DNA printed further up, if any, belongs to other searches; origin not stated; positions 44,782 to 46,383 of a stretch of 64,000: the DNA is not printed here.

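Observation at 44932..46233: Low-GC 434-codon ORF sits exactly between purQ and purL and is fused in-frame to PurL with no stop codon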

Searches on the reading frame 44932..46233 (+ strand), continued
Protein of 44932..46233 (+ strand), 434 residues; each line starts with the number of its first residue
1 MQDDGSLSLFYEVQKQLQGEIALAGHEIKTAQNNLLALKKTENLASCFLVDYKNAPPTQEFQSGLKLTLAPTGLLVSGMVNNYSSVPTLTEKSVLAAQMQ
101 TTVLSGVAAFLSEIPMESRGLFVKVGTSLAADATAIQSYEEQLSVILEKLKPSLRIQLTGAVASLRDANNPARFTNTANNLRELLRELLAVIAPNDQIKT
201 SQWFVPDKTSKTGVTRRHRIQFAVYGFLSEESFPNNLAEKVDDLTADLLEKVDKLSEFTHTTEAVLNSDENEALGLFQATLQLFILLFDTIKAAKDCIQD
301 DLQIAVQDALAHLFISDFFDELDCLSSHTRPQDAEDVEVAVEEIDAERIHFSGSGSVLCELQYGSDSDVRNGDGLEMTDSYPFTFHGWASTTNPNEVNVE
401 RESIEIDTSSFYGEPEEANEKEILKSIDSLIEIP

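Call 36: predict_structure(alignment_id=A2)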
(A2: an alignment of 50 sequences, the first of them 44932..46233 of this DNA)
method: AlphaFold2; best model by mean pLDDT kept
length: 434 residues; sequences in the alignment: 50
mean_pLDDT: 90.4   pTM: 0.70
mean pLDDT of the five models: 90.4, 88.3, 85.8, 85.6, 84.7
residues with pLDDT >= 90: 292; 70-90: 126; 50-70: 14; < 50: 2
segments of 3 or more residues with pLDDT < 50: none
pLDDT, mean of each block of 10 residues (from residue 1): 72 88 80 83 90 91 92 92 89 82 86 91 81 78 94 98 93 95 98 98 97 98 98 92 96 95 89 90 92 91 96 95 92 95 97 98 93 95 98 97 96 64 77 58
secondary structure, 60 per line:
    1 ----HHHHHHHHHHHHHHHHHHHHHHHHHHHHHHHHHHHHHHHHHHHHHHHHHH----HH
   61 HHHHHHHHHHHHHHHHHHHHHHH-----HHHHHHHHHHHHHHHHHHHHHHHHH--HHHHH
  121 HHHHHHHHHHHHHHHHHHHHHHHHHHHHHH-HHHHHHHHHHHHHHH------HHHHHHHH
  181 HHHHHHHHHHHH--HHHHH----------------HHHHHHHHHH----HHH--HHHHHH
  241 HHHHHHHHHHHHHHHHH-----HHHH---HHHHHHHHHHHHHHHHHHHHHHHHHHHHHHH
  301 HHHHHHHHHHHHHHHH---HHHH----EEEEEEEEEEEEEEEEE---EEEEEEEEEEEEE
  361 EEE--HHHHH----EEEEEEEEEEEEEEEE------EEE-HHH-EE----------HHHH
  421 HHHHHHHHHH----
elements in order: H5-54 H59-83 H89-113 H116-150 H152-166 H173-192 H195-199 H216-225 H235-257 H263-266 H270-316 H320-323 E328-344 E348-363 H366-370 E375-390 E397-399 H417-430

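Call 37: search_dna_similar(query=window:44932-46233:+, collection=plasmids, mode=protein, max_evalue=0.001, max_rows=25)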
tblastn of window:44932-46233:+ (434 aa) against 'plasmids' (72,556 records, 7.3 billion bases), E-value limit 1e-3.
Records with a match: 57; places in all: 57; records where one place covers at least 80% of the query: 0.
Best place of each record, by identity: <60% 57.
By first word of the organism name: Escherichia 23; Klebsiella 11; Agrobacterium 6; Bradyrhizobium 4; Rhizobium 3; Moellerella 2; Microvirga 1; Neorhizobium 1; Aminobacter 1; Proteus 1; and 4 more.
By predicted mobility (MOB-suite, as given by PLSDB): non-mobilizable 33; conjugative 22; mobilizable 2.
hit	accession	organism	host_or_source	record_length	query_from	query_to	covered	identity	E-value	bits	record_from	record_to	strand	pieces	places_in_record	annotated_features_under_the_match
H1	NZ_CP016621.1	Microvirga ossetica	Vicia alpestris,cell culture,nodules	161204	147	412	61%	31.6%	3e-23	110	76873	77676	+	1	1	hypothetical protein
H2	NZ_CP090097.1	Neorhizobium galegae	Galega,Cell culture,Plant nodule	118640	134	428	68%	28.3%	6e-21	103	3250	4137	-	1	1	hypothetical protein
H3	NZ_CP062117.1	Aminobacter sp. SR38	bacterial pure culture,soil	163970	158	415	59%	31.8%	3e-20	100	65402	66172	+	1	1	hypothetical protein | phage exclusion protein Lit family protein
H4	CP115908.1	Agrobacterium tumefaciens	Russian Sage,cell culture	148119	134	428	68%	27.7%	2e-19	99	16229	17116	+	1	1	hypothetical protein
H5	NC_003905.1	Proteus vulgaris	-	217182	120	433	72%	25.6%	2e-14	83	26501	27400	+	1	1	hypothetical protein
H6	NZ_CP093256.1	Moellerella wisconsensis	whole organism,Food: Red deer meat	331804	120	433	72%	25.6%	2e-14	83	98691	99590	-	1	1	hypothetical protein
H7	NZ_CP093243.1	Moellerella wisconsensis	whole organism,Food: Red deer meat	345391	120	433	72%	25.6%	2e-14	83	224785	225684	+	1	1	hypothetical protein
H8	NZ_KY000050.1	Agrobacterium radiobacter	-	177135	158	412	59%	31.0%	9e-19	97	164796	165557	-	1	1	hypothetical protein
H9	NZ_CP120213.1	Agrobacterium leguminum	-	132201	158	412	59%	30.6%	6e-18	94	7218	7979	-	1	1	hypothetical protein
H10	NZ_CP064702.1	Bradyrhizobium sp. 172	Acmispon strigosus,cell culture,root ...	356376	147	411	61%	28.9%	1e-20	102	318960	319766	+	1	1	hypothetical protein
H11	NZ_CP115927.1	Agrobacterium tumefaciens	Chrysanthemum,cell culture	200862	158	412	59%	29.8%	6e-17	91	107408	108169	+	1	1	hypothetical protein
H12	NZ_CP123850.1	Agrobacterium tumefaciens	Rose,cell culture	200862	158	412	59%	29.8%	6e-17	91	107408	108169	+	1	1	hypothetical protein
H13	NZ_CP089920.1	Rahnella victoriana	single cell,soil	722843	163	432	62%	27.5%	1e-14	84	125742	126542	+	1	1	hypothetical protein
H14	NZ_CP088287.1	Bradyrhizobium septentrionale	Glycine max cv. AC Glengarry,Cell ...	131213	155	411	59%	28.8%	1e-9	68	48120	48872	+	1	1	hypothetical protein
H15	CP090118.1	Rhizobium leguminosarum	Trifolium ambiguum,Cell culture,Plant ...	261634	164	412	57%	29.7%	2e-17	93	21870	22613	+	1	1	hypothetical protein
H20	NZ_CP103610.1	Escherichia coli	Homo sapiens,blood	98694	158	420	61%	25.8%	7e-12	75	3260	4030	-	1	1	hypothetical protein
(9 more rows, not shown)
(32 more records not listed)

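Call 39: get_annotated_region(hit=H1, flank=7000)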
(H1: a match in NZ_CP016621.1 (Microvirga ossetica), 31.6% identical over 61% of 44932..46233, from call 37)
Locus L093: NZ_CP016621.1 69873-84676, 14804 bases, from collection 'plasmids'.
description: Microvirga ossetica strain V5/3m plasmid unnamed5, complete sequence
organism: Microvirga ossetica (NCBI taxid 1882682)
taxonomy: Bacteria; Pseudomonadota; Alphaproteobacteria; Hyphomicrobiales; Methylobacteriaceae; Microvirga; Microvirga ossetica
host: -; source: Vicia alpestris,cell culture,nodules; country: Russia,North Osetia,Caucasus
typing (MOB-suite, as given by PLSDB): non-mobilizable; replicon rep_cluster_389
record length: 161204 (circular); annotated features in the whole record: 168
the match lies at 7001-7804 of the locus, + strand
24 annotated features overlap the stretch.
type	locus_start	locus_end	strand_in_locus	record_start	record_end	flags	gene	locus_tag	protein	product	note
CDS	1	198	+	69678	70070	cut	-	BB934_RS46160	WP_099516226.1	hypothetical protein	-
CDS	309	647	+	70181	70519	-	-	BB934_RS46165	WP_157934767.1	hypothetical protein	-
CDS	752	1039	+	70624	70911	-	-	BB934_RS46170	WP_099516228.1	hypothetical protein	-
CDS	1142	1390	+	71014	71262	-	-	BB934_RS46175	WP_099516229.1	hypothetical protein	-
CDS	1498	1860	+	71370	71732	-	-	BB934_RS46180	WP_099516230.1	hypothetical protein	-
CDS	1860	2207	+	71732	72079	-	-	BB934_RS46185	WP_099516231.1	hypothetical protein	-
CDS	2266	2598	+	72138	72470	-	-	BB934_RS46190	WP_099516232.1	hypothetical protein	-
CDS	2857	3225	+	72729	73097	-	-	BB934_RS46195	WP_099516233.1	hypothetical protein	-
CDS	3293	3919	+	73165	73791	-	-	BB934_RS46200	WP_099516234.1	hypothetical protein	-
CDS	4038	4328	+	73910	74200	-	-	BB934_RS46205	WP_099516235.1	hypothetical protein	-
CDS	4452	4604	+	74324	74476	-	-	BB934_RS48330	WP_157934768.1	hypothetical protein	-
CDS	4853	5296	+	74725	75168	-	-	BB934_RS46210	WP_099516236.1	hypothetical protein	-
CDS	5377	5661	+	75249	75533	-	-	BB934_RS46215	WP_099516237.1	hypothetical protein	-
CDS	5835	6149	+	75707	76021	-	-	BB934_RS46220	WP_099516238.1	hypothetical protein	-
CDS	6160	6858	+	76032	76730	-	-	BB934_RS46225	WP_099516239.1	hypothetical protein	-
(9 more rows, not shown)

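Call 40: get_annotated_region(hit=H20, flank=7000)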
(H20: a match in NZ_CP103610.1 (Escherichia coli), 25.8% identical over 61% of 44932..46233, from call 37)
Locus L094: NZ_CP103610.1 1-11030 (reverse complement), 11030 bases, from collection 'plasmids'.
description: Escherichia coli strain 4314 plasmid pMB7206_1, complete sequence
organism: Escherichia coli (NCBI taxid 562)
taxonomy: Bacteria; Pseudomonadota; Gammaproteobacteria; Enterobacterales; Enterobacteriaceae; Escherichia; Escherichia coli
host: -; source: Homo sapiens,blood; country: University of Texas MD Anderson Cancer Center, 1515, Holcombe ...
typing (MOB-suite, as given by PLSDB): non-mobilizable; replicon IncHI1B
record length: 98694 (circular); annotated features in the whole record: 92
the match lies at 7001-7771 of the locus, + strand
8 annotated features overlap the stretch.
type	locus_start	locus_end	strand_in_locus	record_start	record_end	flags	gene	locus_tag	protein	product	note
CDS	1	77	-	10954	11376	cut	-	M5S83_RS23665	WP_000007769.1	hypothetical protein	-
CDS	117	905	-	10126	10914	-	-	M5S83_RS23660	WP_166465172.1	hypothetical protein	-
CDS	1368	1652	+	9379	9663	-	-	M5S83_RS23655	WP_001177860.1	hypothetical protein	-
CDS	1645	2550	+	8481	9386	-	rdgC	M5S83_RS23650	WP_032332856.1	recombination-associated protein RdgC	GO:0006310 - DNA recombination [Evidence IEA]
CDS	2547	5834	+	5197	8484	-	-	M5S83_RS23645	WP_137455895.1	Dam family site-specific DNA-(adenine-N6)-methyltransferase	GO:0006306 - DNA methylation [Evidence IEA]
CDS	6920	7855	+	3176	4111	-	-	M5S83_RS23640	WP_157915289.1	hypothetical protein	-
CDS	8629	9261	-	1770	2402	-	-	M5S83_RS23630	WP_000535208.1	hypothetical protein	-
CDS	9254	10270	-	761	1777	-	-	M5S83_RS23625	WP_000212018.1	hypothetical protein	-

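Call 46: find_related_loci(query=A2, collection=metagenome_contigs, flank=8000)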
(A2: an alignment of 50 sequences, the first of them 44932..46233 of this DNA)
Query A2 (434 aa) in metagenome_contigs; peptide patterns used: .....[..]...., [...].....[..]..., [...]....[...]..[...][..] (x = any residue, [..] = any of these).
600 stretches matched a pattern (row limit reached: there are more); 40 encode a relative of the query (tblastn E <= 1e-3); 40 distinct loci.
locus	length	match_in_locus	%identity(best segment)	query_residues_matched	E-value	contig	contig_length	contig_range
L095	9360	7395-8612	40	4-412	1e-93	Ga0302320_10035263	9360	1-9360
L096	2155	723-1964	41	4-417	2e-93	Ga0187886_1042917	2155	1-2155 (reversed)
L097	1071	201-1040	45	134-413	3e-84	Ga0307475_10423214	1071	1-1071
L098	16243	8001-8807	48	147-416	2e-72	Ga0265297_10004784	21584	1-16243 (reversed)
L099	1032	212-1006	44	147-412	2e-72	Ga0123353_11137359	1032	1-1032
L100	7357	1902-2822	39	110-415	1e-56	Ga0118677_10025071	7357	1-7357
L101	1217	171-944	35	155-412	1e-44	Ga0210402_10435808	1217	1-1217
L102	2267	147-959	33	140-412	2e-42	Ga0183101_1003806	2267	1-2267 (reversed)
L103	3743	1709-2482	32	155-412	3e-38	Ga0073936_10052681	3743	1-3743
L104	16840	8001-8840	32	126-412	5e-38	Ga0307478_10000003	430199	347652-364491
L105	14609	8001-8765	35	160-415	1e-33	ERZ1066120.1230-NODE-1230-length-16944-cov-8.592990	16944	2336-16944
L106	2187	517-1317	32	144-412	9e-31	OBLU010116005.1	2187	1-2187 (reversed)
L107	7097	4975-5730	32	160-412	3e-30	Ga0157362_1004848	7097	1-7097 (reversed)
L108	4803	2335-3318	29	70-412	5e-26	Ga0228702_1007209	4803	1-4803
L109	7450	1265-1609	39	298-412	1e-19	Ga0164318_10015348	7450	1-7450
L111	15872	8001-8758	28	160-412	2e-25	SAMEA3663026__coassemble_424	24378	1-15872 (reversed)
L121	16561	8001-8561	30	240-424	3e-13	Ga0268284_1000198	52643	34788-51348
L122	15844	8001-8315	36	306-412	2e-12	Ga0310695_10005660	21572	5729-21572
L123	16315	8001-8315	36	306-412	1e-11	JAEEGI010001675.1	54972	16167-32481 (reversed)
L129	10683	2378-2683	34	315-412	2e-9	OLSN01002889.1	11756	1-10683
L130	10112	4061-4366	34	315-412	2e-9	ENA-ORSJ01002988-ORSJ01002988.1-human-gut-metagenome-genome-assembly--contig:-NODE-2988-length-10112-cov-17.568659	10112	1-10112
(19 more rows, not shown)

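Call 67: search_protein_families(library=pfam, proteins=[L098:9346-11322:+, L104:4950-7124:+, L105:9301-12177:+, L111:8779-11052:+, L121:9225-11072:+, L123:8330-10864:+, L129:2715-4787:+, L129:4808-6949:+, L130:5666-8143:+, L122:2887-5154:+], max_evalue=0.0001)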
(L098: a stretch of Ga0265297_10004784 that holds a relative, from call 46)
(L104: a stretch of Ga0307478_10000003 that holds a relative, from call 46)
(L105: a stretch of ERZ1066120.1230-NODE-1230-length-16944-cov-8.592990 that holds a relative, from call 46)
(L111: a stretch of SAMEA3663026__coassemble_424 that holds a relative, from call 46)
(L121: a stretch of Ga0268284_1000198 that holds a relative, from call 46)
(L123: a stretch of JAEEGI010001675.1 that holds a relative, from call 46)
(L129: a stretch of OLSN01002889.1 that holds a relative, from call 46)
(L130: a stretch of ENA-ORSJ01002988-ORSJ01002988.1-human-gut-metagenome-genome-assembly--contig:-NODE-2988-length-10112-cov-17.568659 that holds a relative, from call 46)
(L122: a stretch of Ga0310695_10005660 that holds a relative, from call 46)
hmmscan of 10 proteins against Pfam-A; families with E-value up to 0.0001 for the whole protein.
L098:9346-11322:+ (659 aa): 1 family
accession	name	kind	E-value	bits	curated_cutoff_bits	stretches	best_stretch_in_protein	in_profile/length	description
PF13289.12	SIR2_2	-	1.5e-06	28.8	24.5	1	138-258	3-111/141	SIR2-like domain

L104:4950-7124:+ (725 aa): 1 family
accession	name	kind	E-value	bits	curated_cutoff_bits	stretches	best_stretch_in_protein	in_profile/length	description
PF01555.25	N6_N4_Mtase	-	6.7e-11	43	26.7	0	496-644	1-122/221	DNA methylase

L105:9301-12177:+ (959 aa): 3 families
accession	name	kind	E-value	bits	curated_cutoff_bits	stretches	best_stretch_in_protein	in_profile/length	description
PF07669.17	Eco57I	-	5.6e-14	53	25.3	1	404-558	2-166/171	Eco57I restriction-modification methylase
PF02384.22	N6_Mtase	-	2.6e-12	47.1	20.4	1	329-555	22-212/311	N-6 DNA Methylase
PF20473.4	MmeI_Mtase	-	9.8e-08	31.9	27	1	362-489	23-157/259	MmeI, DNA-methyltransferase domain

L111:8779-11052:+ (758 aa): 1 family
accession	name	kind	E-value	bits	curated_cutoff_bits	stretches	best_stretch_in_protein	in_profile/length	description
PF01555.25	N6_N4_Mtase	-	4.3e-36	125.4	26.7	1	121-495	1-207/221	DNA methylase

L121:9225-11072:+ (616 aa): 2 families
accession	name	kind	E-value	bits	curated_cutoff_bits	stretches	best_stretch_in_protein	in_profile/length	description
PF07693.20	KAP_NTPase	-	3.9e-46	158.1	20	1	15-367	2-288/293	KAP family P-loop domain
PF13191.12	AAA_16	-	6.4e-06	27.2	32.6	1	34-203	26-143/167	AAA ATPase domain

L123:8330-10864:+ (845 aa): 1 family
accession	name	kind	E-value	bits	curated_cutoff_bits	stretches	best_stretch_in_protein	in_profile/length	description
PF07693.20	KAP_NTPase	-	9.6e-31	107.6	20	1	159-420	4-290/293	KAP family P-loop domain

L129:2715-4787:+ (691 aa): 7 families
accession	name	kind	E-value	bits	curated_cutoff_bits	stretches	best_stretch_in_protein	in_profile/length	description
PF13175.12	AAA_15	-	6.6e-26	92.2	32.1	1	1-331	1-371/374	AAA ATPase domain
PF20469.4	OLD-like_TOPRIM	-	5.1e-17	62.6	23.2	1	380-449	1-67/67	Overcoming lysogenization defect protein-like, TOPRIM domain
PF13304.12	AAA_21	-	1.1e-14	55.6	27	1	32-333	1-302/304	AAA domain, putative AbiEii toxin, Type IV TA system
PF02463.25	SMC_N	-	2.6e-13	50.3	40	1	23-337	17-205/220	RecF/RecN/SMC N terminal domain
PF13476.12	AAA_23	-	2e-11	45.4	27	1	6-278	2-143/201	AAA domain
PF11398.14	DUF2813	-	1.7e-09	38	21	1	24-341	17-332/372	Protein of unknown function (DUF2813)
PF13555.12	AAA_29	-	3.8e-05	23.8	27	0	26-57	17-49/61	P-loop containing region of AAA domain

L129:4808-6949:+ (714 aa): 2 families
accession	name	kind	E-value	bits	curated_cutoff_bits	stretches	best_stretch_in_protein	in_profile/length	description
PF00580.27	UvrD-helicase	-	1.2e-20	74.8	23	1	33-339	12-254/271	UvrD/REP helicase N-terminal domain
PF13245.12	AAA_19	-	3.7e-11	43.8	25.1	1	33-339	10-132/134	AAA domain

L130:5666-8143:+ (826 aa): 3 families
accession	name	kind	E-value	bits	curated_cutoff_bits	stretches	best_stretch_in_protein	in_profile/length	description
PF14905.12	OMP_b-brl_3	-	4e-89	300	27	1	402-800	2-408/408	Outer membrane protein beta-barrel family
PF13715.12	CarbopepD_reg_2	-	8.7e-14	51.8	32.2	1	54-143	1-88/88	CarboxypepD_reg-like domain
PF13620.12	CarboxypepD_reg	-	4.9e-09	36.9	32.3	1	53-123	1-74/82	Carboxypeptidase regulatory-like domain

L122:2887-5154:+ (756 aa): 4 families
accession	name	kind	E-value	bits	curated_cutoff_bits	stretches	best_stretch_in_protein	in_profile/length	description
PF00580.27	UvrD-helicase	-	5.8e-11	43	23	1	226-512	2-252/271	UvrD/REP helicase N-terminal domain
PF04851.21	ResIII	-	4.4e-08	33.6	22.5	0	243-318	28-110/164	Type III restriction enzyme, res subunit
PF13361.12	UvrD_C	-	1.6e-05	24.9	25.6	0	677-733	297-348/350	UvrD-like helicase C-terminal domain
PF09848.15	SLFN-g3_helicase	-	8.5e-05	22.4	24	0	452-556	61-175/354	Schlafen group 3, DNA/RNA helicase domain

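Call 75: search_solved_structures(query=A2, max_evalue=10, show_alignments=1)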
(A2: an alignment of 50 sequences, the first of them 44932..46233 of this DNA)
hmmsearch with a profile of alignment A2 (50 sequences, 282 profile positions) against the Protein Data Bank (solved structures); distinct sequences matched with E-value up to 10: 12.
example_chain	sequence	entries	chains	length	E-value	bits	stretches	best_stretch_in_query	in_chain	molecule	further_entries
2z0n_A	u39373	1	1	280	0.016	17.6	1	104-181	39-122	DCC-interacting protein 13-alpha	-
5c5b_A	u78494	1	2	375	0.023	17.1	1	104-181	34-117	DCC-interacting protein 13-alpha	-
2q13_A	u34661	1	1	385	0.024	17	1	104-181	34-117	DCC-interacting protein 13 alpha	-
2q12_A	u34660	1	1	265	0.024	17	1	104-181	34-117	DCC-interacting protein 13 alpha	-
2z0o_A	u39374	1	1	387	0.025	17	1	104-181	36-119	DCC-interacting protein 13-alpha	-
2elb_A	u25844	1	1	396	0.043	16.2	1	104-181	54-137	Adapter protein containing PH domain, PTB domain and leucine zipper motif 1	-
5tgw_A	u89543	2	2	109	0.11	14.8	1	106-182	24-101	PS1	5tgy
5xfl_A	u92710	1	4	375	1.8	10.8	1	100-215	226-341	Catenin alpha-2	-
6s93_A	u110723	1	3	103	2.1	10.7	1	221-247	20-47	Genome polyprotein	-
6s92_A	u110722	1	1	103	2.1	10.6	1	221-247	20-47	Genome polyprotein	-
4uos_A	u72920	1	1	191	3.5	9.9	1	101-179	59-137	DESIGNED HELICAL BUNDLE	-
3s84_A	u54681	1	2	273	9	8.6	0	5-54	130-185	Apolipoprotein A-IV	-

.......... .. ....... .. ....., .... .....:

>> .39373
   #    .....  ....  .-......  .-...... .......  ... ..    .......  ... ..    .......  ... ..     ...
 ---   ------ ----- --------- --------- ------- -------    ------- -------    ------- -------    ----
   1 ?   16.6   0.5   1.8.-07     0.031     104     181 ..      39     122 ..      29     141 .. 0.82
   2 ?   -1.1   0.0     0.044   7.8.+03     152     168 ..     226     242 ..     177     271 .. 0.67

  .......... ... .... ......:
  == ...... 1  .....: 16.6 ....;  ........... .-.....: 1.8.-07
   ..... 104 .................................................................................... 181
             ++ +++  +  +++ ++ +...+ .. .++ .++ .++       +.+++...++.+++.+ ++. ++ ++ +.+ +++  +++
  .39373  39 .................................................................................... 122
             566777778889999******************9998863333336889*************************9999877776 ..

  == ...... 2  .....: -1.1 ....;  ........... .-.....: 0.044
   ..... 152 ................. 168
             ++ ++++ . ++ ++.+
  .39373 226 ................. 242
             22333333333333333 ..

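Call 82: fold_search(model_id=the predicted structure, library=pdb)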
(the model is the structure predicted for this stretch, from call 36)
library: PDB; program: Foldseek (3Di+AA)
matches with E <= 10: 352; with E <= 0.001: 0
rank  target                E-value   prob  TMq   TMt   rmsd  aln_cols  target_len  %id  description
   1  5d9r                  7.2e-02  0.89  0.16  0.39   7.8       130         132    8  Crystal structure of a conserved domain in the intermembrane space region of the plastid division protein ARC6 (released 2015-11-11)
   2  5had                  1.0e-01  0.80  0.15  0.38   6.5       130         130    9  Crystal structure of intermembrane space region of chloroplast protein ARC6 (released 2017-01-18)
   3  3ub1_C                2.6e-01  0.54  0.12  0.19   5.4        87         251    7  Ntf2 like protein involved in plasmid conjugation (released 2012-02-08)
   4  3ub1_D                2.8e-01  0.60  0.13  0.20   5.2        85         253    7  Ntf2 like protein involved in plasmid conjugation (released 2012-02-08)
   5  3ub1_A                3.1e-01  0.41  0.12  0.19   5.4        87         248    7  Ntf2 like protein involved in plasmid conjugation (released 2012-02-08)
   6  5u9o_A                4.1e-01  0.28  0.11  0.25   7.7        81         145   11  Cocrystal structure of the intermembrane space region of the plastid division proteins PARC6 and PDV1 (released 2017-12-20)
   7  3ub1_B                4.4e-01  0.51  0.13  0.20   5.0        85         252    7  Ntf2 like protein involved in plasmid conjugation (released 2012-02-08)
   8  5u9o_E                4.4e-01  0.30  0.11  0.25   6.5        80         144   10  Cocrystal structure of the intermembrane space region of the plastid division proteins PARC6 and PDV1 (released 2017-12-20)
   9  5u9o_F                4.4e-01  0.28  0.11  0.25   6.7        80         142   10  Cocrystal structure of the intermembrane space region of the plastid division proteins PARC6 and PDV1 (released 2017-12-20)
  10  8t6n_E                5.6e-01  0.12  0.08  0.17   8.7        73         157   12  Crystal structure of T33-27.1: Deep-learning sequence design of co-assembling tetrahedron protein nanoparticles (released 2024-04-24)
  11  9j4p_B                5.6e-01  0.11  0.15  0.15  19.4       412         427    8  Regulatory domain and kinase domain of ALPK1 protein (released 2025-07-30)
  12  7y5g_A                5.9e-01  0.08  0.12  0.16  23.8       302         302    6  Cryo-EM structure of a eukaryotic ZnT8 in the presence of zinc (released 2022-12-14)
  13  5u9o_G                6.2e-01  0.54  0.16  0.38   6.5       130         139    6  Cocrystal structure of the intermembrane space region of the plastid division proteins PARC6 and PDV1 (released 2017-12-20)
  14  8abt_A                6.2e-01  0.10  0.11  0.17  11.4       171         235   12  Crystal structure of NaLdpA in complex with the product analog Resveratrol (released 2023-02-01)
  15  5u9l_B                6.8e-01  0.18  0.12  0.28  19.8       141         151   10  Crystal structure of the intermembrane space region of the plastid division protein PARC6 (released 2017-12-20)
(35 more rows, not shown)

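Call 87: search_protein_families(library=phrogs, proteins=[window:44932-46233:+], max_evalue=0.01)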
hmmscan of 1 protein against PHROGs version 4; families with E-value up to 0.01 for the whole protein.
window:44932-46233:+ (434 aa): 1 family
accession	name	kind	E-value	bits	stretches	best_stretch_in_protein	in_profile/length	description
phrog_29508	-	unknown function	2.5e-39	136.5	1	161-419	31-294/305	-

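Call 88: search_dna_similar(query=window:44932-46233:+, collection=phages, mode=protein, max_evalue=0.001, max_rows=10)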
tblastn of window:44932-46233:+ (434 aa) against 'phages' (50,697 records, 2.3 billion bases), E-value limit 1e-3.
No match.
